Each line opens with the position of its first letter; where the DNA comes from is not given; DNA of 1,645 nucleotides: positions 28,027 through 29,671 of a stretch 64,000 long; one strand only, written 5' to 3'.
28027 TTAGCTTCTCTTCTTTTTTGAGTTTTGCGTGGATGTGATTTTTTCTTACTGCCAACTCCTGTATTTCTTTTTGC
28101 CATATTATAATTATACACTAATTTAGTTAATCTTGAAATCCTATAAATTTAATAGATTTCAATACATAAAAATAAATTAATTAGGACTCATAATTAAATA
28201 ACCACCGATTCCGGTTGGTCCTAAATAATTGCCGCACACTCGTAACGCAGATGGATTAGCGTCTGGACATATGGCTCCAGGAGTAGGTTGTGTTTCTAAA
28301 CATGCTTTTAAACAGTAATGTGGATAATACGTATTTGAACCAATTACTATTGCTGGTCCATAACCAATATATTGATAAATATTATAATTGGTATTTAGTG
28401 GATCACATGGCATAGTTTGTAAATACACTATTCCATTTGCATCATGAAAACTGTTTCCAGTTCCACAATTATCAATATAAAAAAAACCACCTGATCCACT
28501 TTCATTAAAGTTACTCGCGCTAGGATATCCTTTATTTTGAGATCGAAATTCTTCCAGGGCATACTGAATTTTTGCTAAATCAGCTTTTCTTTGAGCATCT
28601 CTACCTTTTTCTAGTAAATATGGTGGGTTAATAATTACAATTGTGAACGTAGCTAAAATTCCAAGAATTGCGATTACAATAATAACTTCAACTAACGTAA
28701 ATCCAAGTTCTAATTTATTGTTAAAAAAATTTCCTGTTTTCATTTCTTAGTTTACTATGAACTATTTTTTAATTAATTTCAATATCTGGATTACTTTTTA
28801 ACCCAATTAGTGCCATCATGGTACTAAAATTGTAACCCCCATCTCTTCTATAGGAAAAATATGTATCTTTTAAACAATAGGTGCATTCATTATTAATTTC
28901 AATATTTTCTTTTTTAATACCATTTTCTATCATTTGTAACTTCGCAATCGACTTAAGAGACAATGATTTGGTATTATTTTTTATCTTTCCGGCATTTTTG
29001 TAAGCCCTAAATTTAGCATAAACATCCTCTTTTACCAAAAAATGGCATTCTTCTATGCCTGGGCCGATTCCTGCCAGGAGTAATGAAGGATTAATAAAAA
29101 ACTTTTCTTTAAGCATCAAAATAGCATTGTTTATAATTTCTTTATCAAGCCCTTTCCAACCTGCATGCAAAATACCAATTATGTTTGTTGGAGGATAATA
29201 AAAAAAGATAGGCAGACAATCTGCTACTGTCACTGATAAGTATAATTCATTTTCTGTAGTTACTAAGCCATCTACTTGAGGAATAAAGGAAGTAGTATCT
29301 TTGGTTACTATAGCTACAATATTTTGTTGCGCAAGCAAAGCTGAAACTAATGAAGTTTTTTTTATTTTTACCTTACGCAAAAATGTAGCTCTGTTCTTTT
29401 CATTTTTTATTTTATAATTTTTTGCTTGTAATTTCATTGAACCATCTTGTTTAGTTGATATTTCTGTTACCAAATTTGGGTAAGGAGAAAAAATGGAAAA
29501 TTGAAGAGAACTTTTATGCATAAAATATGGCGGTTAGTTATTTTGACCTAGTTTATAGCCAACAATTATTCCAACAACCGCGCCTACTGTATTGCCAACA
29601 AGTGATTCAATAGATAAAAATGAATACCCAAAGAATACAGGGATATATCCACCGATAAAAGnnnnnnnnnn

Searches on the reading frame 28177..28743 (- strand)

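Call 74: search_protein_families(library=pfam, max_evalue=0.001, proteins=[window:28177-28743:-])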
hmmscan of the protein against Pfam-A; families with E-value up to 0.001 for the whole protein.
window:28177-28743:- (188 aa): 1 family
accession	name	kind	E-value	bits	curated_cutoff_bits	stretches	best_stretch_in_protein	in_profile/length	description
PF07963.17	N_methyl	-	7.7e-07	28.9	21.2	1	13-33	5-25/27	Prokaryotic N-terminal methylation motif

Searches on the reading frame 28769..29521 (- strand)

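Call 74: search_protein_families(library=pfam, max_evalue=0.001, proteins=[window:28769-29521:-])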
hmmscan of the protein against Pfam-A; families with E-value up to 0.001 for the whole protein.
window:28769-29521:- (250 aa): 1 family
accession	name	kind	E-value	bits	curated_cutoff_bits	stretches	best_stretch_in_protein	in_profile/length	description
PF02578.20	Cu-oxidase_4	-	9.4e-48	163.1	22.9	1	41-239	29-237/238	Multi-copper polyphenol oxidoreductase laccase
